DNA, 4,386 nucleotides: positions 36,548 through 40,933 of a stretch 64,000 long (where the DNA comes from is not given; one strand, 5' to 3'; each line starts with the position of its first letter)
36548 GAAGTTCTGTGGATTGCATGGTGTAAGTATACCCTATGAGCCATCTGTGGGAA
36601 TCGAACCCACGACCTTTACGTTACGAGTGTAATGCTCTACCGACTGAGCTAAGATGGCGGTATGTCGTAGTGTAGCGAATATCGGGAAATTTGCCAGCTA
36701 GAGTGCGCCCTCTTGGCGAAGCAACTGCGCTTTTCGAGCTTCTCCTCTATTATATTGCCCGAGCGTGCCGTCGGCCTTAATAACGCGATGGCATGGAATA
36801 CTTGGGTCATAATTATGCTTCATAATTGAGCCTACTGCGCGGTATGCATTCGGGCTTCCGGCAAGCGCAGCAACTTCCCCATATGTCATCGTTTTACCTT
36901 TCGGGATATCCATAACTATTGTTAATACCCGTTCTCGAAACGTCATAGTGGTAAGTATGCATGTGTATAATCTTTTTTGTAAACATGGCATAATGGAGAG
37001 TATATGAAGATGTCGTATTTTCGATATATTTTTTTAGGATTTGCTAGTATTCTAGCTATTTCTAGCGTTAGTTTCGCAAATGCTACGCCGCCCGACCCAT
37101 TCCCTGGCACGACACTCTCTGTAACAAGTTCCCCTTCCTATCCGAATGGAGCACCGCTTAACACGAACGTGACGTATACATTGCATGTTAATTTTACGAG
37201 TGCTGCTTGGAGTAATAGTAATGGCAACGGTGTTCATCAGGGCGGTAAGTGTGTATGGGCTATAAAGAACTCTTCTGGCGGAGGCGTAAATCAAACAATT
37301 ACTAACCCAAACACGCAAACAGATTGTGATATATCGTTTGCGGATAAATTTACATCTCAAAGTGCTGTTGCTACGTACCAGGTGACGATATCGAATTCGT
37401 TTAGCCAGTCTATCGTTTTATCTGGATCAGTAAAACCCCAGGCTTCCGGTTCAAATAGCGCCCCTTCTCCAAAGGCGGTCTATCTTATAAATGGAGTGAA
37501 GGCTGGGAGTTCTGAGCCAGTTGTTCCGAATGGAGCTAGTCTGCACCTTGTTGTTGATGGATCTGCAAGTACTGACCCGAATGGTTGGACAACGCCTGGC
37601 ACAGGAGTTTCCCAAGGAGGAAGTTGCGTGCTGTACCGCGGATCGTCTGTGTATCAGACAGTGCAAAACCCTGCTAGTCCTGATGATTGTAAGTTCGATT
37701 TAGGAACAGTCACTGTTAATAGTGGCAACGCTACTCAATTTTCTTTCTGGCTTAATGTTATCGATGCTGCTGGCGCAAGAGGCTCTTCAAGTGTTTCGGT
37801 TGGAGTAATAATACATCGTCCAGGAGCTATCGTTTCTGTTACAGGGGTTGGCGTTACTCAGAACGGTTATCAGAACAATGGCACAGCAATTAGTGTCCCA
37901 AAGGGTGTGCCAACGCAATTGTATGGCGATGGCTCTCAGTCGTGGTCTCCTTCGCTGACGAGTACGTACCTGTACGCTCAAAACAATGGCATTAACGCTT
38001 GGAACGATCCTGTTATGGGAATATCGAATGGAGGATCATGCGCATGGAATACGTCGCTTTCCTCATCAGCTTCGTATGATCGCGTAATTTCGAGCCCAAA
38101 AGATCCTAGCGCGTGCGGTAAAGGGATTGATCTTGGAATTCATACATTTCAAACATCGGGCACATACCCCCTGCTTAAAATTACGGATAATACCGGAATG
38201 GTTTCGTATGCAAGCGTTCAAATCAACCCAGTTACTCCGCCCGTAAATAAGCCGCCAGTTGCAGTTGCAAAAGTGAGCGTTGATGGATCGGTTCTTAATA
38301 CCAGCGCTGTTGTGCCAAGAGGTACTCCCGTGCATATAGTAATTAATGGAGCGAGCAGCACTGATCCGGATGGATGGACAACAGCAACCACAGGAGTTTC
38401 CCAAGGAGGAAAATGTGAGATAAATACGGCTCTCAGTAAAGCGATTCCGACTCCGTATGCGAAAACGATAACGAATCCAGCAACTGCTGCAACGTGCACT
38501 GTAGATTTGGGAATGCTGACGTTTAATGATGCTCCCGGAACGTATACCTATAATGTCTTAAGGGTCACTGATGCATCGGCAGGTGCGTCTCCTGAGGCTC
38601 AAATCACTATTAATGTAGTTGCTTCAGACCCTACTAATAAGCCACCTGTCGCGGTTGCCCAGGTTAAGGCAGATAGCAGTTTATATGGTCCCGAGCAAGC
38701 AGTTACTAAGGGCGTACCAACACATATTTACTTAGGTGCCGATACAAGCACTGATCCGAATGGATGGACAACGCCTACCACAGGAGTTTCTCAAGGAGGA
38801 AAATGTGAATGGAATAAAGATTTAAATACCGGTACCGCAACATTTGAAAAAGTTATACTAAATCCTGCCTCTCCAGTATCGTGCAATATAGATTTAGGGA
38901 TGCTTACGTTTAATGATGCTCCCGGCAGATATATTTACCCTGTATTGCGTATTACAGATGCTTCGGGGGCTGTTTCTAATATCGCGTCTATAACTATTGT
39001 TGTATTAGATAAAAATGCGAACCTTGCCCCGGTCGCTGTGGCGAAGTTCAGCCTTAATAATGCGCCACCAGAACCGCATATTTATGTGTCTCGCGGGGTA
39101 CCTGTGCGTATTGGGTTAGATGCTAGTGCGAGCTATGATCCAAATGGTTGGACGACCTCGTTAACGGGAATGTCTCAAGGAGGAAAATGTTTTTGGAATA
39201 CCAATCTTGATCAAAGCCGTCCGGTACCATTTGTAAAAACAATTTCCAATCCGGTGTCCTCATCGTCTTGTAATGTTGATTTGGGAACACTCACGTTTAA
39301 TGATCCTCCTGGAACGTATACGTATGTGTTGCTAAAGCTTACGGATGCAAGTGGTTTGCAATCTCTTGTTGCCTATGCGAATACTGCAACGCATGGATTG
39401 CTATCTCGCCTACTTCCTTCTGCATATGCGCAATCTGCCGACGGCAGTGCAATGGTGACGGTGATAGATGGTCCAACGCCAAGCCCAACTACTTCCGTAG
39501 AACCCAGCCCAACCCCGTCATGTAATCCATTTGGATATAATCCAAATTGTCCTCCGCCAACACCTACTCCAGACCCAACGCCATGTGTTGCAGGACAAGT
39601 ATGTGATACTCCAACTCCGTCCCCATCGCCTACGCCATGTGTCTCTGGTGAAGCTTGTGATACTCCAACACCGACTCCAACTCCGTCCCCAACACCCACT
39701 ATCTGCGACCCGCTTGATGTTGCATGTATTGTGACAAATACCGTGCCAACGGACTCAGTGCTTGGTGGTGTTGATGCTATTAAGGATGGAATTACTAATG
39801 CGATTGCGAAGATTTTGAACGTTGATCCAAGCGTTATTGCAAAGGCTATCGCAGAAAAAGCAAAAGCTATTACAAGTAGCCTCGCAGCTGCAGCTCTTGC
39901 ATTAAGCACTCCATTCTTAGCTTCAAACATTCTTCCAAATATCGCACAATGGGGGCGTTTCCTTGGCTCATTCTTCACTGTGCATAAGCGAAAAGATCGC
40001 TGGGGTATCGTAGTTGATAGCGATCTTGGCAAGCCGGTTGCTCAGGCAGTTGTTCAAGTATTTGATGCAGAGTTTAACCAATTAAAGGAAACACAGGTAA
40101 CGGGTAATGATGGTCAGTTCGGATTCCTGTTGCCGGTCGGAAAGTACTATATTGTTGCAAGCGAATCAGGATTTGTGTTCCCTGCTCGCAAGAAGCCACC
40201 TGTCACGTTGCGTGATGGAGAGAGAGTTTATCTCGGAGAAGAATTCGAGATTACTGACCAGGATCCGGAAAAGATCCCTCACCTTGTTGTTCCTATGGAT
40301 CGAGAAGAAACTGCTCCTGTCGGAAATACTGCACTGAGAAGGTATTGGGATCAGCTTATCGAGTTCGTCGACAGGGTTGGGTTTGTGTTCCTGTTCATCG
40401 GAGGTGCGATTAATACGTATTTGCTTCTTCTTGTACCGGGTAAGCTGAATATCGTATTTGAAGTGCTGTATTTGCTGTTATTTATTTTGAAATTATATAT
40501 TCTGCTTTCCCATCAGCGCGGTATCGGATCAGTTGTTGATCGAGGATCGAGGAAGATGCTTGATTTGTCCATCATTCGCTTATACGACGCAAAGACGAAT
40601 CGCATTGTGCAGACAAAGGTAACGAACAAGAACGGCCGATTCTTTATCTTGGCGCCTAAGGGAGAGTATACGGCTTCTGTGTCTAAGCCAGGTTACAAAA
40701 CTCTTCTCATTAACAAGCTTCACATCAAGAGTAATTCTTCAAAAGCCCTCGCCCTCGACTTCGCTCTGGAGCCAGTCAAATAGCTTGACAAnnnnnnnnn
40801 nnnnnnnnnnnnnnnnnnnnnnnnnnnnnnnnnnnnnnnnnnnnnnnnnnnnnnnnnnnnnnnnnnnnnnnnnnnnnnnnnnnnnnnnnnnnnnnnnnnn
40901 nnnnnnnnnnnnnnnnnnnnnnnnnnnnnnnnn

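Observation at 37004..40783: Giant surface protein with six Cys-paired tandem repeats and a membrane-embedded C-terminus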

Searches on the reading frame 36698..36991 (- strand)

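Call 3: search_protein_families(library=pfam, proteins=[window:36698-36991:-], max_evalue=1)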
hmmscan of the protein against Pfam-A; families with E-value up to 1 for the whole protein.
window:36698-36991:- (97 aa): 1 family
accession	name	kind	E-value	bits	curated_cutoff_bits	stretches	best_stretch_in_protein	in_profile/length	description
PF01035.26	DNA_binding_1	-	7.1e-30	103.1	27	1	18-96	2-81/81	6-O-methylguanine DNA methyltransferase, DNA binding domain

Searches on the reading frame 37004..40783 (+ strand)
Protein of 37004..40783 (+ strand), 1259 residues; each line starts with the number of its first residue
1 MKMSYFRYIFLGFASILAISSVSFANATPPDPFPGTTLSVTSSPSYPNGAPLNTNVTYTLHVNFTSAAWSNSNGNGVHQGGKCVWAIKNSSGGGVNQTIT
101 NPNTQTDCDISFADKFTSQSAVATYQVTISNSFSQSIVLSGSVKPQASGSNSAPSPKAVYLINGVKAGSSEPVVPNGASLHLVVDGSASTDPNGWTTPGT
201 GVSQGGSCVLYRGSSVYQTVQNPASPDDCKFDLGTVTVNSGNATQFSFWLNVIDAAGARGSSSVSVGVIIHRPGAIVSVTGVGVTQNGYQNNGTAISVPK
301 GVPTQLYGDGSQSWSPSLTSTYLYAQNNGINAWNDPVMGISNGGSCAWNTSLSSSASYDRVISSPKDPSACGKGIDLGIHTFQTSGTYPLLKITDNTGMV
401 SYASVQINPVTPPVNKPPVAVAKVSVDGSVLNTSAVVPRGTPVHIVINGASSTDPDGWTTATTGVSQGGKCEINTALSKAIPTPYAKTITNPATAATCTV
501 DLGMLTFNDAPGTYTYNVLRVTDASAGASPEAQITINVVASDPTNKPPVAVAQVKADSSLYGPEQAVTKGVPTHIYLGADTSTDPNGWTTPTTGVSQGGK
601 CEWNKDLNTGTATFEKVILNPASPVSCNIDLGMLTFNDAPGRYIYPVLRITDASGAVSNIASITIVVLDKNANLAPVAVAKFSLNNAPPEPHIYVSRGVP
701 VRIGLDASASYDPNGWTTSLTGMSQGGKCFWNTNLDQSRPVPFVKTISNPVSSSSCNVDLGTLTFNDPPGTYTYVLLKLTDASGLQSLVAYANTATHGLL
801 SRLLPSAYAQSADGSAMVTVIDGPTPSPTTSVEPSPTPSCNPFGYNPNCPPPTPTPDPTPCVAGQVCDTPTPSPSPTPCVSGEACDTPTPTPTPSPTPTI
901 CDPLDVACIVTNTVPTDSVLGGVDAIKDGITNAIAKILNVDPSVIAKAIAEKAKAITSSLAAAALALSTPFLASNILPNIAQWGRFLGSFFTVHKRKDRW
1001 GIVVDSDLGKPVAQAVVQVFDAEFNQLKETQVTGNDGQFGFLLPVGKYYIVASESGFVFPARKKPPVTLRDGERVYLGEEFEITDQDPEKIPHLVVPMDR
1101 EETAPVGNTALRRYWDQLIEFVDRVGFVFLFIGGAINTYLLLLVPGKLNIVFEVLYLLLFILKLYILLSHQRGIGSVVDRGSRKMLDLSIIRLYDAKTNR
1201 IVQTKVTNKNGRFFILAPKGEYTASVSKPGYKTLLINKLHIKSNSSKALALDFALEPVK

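Call 3: search_protein_families(library=pfam, proteins=[window:37004-40783:+], max_evalue=1)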
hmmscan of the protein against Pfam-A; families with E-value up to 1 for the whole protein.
window:37004-40783:+ (1259 aa): 8 families
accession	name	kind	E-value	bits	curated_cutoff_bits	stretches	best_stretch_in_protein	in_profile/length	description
PF13620.12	CarboxypepD_reg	-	4.2e-16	59.5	32.3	2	1001-1073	4-73/82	Carboxypeptidase regulatory-like domain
PF13715.12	CarbopepD_reg_2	-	1.6e-07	31.7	32.2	2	1203-1247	26-70/88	CarboxypepD_reg-like domain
PF17802.7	SpaA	-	2.9e-05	24.6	23.1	1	1004-1051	8-57/91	Prealbumin-like fold domain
PF23374.1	Fn3_arc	-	0.0013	19.2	28.9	0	1207-1231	50-74/78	Archaeal fibronectin-III type-like domain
PF22902.2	NOMO1-like_9th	-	0.0052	17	27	0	1011-1062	12-65/75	BOS complex subunit NOMO1-like, beta sandwich domain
PF21190.3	Bbp16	-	0.038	14.7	27.1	0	487-555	5-67/115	Bbp16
PF23194.1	NOMO_5th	-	0.068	14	27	0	1009-1050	13-54/89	NOMO fifth transthyretin-like domain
PF22352.2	K319L-like_PKD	-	0.11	13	27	0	483-538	38-84/84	K319L-like, PKD domain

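Call 4: search_protein_families(library=ncbifam, proteins=[window:37004-40783:+], max_evalue=1)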
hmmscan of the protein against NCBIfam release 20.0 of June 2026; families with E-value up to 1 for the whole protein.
window:37004-40783:+ (1259 aa): 4 families
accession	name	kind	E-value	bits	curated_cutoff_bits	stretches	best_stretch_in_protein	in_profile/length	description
NF053607.1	CHU_0125_OmpA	equivalog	6.6e-05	21.6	620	1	1181-1236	435-490/639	CHU_0125 family OmpA-like outer membrane integrity protein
NF037938.1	Myr_Ysa_major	subfamily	0.012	15.5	60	0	187-217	76-106/158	MyfA/PsaA family fimbrial adhesin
NF058648.1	ECF_sub_HI1622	equivalog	0.096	12.7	100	0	1009-1046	36-72/180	NikL family nickel/cobalt ECF transporter subunit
NF053833.1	Rv1352_Rv1906c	domain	0.69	10.3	25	0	75-106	21-52/76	Rv1352/Rv1906c domain-containing protein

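Call 7: find_homologous_proteins(query=window:37004-40783:+)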
Query window:37004-40783:+ (1259 aa): 11 proteins with E <= 0.001 among 8000 candidates.
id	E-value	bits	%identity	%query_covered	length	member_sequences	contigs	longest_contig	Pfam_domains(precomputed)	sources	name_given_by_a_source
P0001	0.0e+0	2843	100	100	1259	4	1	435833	PF13620.13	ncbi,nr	ncbi:MAG: carboxypeptidase-like regulatory domain-containing protein [Candidatus Andersenbacteria ba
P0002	0.0e+0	2074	79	90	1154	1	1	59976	PF13620.13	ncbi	-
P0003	0.0e+0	1729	68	89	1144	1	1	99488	PF13715.13,PF13620.13,PF22904.4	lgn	-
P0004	0.0e+0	1423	63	74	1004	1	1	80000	PF13715.13,PF13620.13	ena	-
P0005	0.0e+0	1225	50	85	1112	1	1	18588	PF13715.13,PF13620.13,PF22904.4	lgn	-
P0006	0.0e+0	1159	50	87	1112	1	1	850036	PF17802.8,PF13620.13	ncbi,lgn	-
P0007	2.4e-283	961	48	78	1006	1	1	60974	PF17802.8,PF13620.13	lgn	-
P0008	2.7e-100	355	45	21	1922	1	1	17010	PF13927.13,PF25788.3,PF18998.7,PF19081.7,PF18911.7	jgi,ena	-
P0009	2.3e-25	107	29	21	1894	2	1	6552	PF00801.27,PF13573.13,PF13927.13,PF22904.4,PF00041.28,PF18911.7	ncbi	-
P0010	3.6e-25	106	28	21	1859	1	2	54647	PF13715.13,PF00801.27,PF13573.13,PF13927.13,PF22904.4,PF00041.28,PF18911.7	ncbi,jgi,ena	-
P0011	2.0e-24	103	29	20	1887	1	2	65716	PF00801.27,PF22904.4,PF18911.7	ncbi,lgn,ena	ncbi:MAG: PKD domain-containing protein [Patescibacteria group bacterium]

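Call 8: search_solved_structures(query=window:37004-40783:+, max_evalue=1, show_alignments=2)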
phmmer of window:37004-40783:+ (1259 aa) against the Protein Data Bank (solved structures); distinct sequences matched with E-value up to 1: 1.
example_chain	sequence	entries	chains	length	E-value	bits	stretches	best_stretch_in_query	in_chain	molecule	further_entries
3mn8_A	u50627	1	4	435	0.44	11.1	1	1206-1258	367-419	LP15968p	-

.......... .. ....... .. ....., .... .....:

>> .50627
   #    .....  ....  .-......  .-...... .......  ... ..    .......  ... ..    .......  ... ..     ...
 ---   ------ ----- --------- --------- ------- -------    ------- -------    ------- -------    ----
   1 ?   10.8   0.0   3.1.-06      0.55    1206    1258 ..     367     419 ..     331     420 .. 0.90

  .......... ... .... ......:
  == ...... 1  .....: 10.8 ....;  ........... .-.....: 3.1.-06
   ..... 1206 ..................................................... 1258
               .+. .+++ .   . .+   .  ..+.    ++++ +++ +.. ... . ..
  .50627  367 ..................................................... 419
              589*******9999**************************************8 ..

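Call 22: find_encoding_contigs(protein=P0006, flank=6000, max_places=2)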
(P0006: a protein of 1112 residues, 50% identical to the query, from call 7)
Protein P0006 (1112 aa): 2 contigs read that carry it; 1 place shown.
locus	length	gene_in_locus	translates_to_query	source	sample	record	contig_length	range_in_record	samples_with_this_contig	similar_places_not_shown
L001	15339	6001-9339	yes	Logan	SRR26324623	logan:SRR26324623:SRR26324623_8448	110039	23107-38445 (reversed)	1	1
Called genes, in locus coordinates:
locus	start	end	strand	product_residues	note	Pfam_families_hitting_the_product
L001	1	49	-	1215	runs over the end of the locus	-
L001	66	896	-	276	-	PF00535:Glycos_transf_2, PF10111:Glyco_tranf_2_2 (weak), PF13641:Glyco_tranf_2_3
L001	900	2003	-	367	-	PF13439:Glyco_transf_4 (weak), PF20706:GT4-conflict, PF00534:Glycos_transf_1, PF13692:Glyco_trans_1_4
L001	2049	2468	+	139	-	PF01467:CTP_transf_like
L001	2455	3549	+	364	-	PF04464:Glyphos_transf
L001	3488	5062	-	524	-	-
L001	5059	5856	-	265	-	PF00535:Glycos_transf_2, PF13641:Glyco_tranf_2_3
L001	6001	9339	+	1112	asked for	PF13620:CarboxypepD_reg (weak), PF17802:SpaA (faint), PF13620:CarboxypepD_reg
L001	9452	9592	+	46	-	-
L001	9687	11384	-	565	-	PF02511:Thy1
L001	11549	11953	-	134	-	PF00550:PP-binding (weak)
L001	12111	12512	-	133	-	PF00550:PP-binding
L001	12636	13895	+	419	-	PF08245:Mur_ligase_M, PF02875:Mur_ligase_C, PF27239:FOL3_C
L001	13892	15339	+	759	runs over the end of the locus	-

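Call 23: find_encoding_contigs(protein=P0003, flank=6000, max_places=2)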
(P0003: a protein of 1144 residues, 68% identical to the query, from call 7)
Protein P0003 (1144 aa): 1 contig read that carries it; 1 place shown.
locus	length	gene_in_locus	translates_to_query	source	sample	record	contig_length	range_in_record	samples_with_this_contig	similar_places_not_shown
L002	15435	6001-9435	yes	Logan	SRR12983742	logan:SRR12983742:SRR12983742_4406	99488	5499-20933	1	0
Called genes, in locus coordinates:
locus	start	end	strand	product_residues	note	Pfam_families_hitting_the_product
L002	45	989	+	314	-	PF00005:ABC_tran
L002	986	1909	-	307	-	PF18075:FtsX_ECD, PF02687:FtsX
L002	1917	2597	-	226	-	PF00005:ABC_tran, PF13304:AAA_21 (faint)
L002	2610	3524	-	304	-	PF03462:PCRF, PF00472:RF-1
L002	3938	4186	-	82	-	PF01035:DNA_binding_1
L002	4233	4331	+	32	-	-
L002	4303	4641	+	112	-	-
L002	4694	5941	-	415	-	PF00089:Trypsin, PF10459:Peptidase_S46 (faint), PF13365:Trypsin_2, PF13180:PDZ_2, PF17820:PDZ_6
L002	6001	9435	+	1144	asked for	PF22904:NOMO1-like_2nd (faint), PF13620:CarboxypepD_reg (weak), PF13715:CarbopepD_reg_2 (faint), PF13620:CarboxypepD_reg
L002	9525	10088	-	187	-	-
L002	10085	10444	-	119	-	PF04977:DivIC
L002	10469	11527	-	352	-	PF00595:PDZ (weak), PF13180:PDZ_2 (weak), PF17820:PDZ_6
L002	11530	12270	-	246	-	PF18900:DUF5656 (faint)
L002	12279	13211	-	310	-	PF01134:GIDA (faint), PF03486:HI0933_like (faint), PF07992:Pyr_redox_2, PF12831:FAD_oxidored (faint), PF13738:Pyr_redox_3, PF00070:Pyr_redox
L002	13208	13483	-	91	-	PF00462:Glutaredoxin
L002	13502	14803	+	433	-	PF01210:NAD_Gly3P_dh_N (faint), PF03446:NAD_binding_2 (weak), PF03721:UDPG_MGDP_dh_N, PF00984:UDPG_MGDP_dh, PF03720:UDPG_MGDP_dh_C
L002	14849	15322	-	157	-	-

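Call 46: search_protein_families(library=pfam, proteins=[P0008], max_evalue=0.01)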
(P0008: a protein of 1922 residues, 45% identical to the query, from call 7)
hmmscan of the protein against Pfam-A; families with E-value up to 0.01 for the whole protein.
P0008 (1922 aa): 9 families
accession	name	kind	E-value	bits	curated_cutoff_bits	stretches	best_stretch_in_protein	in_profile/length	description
PF25788.1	Ig_Rha78A_N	-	3.3e-12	47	27.4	1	1733-1820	15-101/105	Rha78A-like, N-terminal immunoglobulin domain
PF19081.6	Ig_7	-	5.7e-11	43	27.3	1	1226-1311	1-83/84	Ig-like domain CHU_C associated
PF18998.6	Flg_new_2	-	6.4e-11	42.5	23.6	1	1162-1221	10-71/73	Divergent InlB B-repeat domain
PF18911.6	PKD_4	-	2.8e-08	34.1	27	1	1825-1906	3-80/85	PKD domain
PF13927.12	Ig_3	-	2.3e-05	25.3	30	1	1226-1296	2-78/78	Immunoglobulin domain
PF00090.25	TSP_1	-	0.0012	19.4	21.6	2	849-899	1-49/49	Thrombospondin type 1 domain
PF09479.16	Flg_new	-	0.0017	18.9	27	0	1161-1198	8-42/65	Listeria-Bacteroides repeat domain (List_Bact_rpt)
PF07679.22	I-set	-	0.0023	18.4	23.7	0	1226-1265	1-40/90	Immunoglobulin I-set domain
PF00801.26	PKD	-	0.0027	18.1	23.5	1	1840-1898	14-70/80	PKD domain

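Call 68: search_protein_families(library=phrogs, proteins=[window:37004-40783:+], max_evalue=0.01)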
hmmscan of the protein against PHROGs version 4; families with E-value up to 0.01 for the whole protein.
window:37004-40783:+ (1259 aa): 0 families

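Call 74: list_cluster_members(proteins=[window:37004-40783:+])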
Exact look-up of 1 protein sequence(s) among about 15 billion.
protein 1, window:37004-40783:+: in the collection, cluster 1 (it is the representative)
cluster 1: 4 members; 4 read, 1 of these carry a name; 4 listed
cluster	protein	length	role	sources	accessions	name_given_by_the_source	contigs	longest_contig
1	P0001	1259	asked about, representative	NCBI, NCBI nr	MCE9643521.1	MAG: carboxypeptidase-like regulatory domain-containing protein [Candidatus ... | carboxypeptidase-like regulatory domain-containing protein [Candidatus Andersenbacteria ...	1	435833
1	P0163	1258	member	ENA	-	-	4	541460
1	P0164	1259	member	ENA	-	-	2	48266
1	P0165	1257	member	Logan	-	-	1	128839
